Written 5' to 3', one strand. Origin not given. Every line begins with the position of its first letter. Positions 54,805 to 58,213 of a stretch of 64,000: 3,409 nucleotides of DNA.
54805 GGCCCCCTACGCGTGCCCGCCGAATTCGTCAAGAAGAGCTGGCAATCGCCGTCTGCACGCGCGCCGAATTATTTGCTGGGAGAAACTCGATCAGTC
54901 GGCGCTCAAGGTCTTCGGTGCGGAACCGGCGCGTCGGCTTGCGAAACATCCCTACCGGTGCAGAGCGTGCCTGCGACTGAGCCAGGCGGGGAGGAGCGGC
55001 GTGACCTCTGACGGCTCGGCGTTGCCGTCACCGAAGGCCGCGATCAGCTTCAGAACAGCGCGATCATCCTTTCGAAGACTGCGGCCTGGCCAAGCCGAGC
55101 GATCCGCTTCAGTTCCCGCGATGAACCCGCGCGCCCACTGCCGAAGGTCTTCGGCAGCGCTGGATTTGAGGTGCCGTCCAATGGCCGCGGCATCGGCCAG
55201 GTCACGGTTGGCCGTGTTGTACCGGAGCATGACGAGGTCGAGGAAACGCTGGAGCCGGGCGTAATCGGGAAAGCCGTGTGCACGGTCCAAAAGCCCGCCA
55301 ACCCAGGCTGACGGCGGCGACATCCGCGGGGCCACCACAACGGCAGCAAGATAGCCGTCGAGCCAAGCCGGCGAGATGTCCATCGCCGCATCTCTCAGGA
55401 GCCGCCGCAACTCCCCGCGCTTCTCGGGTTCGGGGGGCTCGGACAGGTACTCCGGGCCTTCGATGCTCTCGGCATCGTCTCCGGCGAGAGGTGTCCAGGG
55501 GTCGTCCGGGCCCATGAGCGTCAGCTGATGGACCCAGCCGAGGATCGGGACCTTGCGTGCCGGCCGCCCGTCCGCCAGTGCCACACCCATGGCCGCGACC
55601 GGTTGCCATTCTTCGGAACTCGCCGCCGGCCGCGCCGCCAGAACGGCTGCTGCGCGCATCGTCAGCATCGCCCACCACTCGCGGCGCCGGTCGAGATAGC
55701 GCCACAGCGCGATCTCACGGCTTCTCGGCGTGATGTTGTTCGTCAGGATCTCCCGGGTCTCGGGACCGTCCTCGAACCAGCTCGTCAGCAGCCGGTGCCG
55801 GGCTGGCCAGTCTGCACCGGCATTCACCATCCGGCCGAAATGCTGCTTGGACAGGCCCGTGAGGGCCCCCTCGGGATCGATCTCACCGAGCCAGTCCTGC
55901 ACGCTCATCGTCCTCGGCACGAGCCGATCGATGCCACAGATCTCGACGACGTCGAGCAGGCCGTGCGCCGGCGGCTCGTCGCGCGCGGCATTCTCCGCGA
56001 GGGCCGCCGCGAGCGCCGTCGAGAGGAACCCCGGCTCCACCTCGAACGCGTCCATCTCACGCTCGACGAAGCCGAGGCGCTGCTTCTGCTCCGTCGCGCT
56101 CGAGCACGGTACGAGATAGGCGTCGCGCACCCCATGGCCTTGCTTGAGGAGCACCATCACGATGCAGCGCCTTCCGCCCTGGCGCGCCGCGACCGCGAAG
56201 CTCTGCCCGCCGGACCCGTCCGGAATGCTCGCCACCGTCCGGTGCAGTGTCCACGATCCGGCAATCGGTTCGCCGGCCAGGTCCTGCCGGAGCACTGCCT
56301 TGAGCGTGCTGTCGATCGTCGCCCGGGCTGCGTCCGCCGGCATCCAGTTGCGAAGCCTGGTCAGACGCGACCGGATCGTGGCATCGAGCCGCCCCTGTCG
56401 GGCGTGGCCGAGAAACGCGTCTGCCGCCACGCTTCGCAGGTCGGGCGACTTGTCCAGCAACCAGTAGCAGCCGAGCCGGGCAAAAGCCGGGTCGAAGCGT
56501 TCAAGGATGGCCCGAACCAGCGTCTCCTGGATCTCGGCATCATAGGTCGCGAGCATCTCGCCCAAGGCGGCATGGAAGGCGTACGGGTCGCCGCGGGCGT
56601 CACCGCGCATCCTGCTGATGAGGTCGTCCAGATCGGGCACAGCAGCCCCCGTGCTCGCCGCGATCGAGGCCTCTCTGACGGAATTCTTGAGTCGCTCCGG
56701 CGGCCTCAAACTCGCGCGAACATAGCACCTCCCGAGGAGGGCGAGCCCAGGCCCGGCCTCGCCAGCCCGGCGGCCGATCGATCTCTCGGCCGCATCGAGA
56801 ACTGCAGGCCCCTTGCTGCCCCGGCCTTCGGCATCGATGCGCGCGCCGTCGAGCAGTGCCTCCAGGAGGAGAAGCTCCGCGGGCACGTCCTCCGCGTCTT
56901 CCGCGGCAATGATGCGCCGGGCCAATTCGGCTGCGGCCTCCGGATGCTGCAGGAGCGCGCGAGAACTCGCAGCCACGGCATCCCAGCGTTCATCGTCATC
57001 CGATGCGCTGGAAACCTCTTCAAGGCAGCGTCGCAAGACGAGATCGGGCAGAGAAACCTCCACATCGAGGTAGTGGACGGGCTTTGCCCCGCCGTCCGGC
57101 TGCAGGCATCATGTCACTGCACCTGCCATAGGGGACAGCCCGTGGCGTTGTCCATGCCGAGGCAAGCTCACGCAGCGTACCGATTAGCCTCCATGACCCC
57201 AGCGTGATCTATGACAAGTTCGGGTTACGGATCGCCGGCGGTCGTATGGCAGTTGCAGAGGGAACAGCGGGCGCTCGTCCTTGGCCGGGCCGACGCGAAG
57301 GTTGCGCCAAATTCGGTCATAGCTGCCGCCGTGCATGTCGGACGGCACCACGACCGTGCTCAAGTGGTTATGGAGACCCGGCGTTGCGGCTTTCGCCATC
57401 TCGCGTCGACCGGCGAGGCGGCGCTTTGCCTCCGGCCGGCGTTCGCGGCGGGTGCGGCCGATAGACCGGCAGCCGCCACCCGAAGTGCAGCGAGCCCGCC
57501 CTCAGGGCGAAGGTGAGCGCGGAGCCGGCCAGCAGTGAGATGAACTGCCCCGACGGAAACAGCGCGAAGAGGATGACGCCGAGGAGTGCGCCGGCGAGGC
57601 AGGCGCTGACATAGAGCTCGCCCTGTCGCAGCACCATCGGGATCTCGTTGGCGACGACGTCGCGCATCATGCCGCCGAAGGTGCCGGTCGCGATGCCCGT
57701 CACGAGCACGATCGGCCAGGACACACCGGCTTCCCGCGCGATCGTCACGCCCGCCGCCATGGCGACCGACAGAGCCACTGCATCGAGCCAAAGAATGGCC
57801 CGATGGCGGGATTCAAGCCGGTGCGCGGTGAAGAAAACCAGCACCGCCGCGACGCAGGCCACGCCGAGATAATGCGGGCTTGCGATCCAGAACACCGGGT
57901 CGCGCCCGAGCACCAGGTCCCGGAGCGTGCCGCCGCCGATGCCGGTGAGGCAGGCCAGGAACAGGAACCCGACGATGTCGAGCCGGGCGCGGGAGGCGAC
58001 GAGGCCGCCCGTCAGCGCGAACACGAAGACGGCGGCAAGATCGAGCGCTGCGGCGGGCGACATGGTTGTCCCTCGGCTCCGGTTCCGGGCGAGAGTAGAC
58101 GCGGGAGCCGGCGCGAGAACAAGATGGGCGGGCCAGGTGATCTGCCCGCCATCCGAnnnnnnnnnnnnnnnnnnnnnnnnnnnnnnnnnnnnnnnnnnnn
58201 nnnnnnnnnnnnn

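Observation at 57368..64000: Benzoate/catechol operon ending in a BKACE enzyme instead of pcaD/pcaIJ/pcaF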

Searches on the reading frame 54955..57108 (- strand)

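Call 14: search_protein_families(library=ncbifam, proteins=[window:54955-57108:-], max_evalue=0.00001)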
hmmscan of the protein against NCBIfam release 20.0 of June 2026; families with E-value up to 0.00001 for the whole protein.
window:54955-57108:- (718 aa): 1 family
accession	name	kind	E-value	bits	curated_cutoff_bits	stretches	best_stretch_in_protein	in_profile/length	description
TIGR02292.1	ygfB_yecA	subfamily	6e-11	42.3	33.8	1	581-676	22-126/179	UPF0149 family protein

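Call 55: search_protein_families(library=pfam, proteins=[window:54955-57108:-], max_evalue=0.00001)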
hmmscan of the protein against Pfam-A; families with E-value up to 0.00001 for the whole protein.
window:54955-57108:- (718 aa): 1 family
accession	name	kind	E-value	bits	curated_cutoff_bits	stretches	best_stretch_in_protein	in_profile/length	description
PF03695.18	UPF0149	-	1.4e-17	64.8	25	1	566-696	2-147/181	Uncharacterised protein family (UPF0149)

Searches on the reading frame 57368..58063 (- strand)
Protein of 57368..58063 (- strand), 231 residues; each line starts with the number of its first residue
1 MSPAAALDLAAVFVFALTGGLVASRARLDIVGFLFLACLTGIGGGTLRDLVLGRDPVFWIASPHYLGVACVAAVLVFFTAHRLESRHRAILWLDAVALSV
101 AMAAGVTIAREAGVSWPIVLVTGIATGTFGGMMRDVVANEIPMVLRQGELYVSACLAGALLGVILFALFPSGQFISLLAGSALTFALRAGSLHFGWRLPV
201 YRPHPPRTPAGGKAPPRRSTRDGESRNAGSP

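Call 3: search_protein_families(library=ncbifam, proteins=[window:57368-58063:-])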
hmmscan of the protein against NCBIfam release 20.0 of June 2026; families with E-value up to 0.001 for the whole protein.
window:57368-58063:- (231 aa): 1 family
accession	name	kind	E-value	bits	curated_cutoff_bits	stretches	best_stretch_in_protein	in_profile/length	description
NF007874.0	PRK10578.1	equivalog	5.2e-33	114.4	326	1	7-201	6-200/207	hypothetical protein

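Call 4: search_protein_families(library=pfam, proteins=[window:57368-58063:-])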
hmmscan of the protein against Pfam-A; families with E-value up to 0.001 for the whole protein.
window:57368-58063:- (231 aa): 1 family
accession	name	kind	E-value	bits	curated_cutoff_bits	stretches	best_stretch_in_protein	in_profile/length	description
PF03458.18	Gly_transporter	-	1.6e-39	134.1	23.5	2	6-80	2-77/78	Glycine transporter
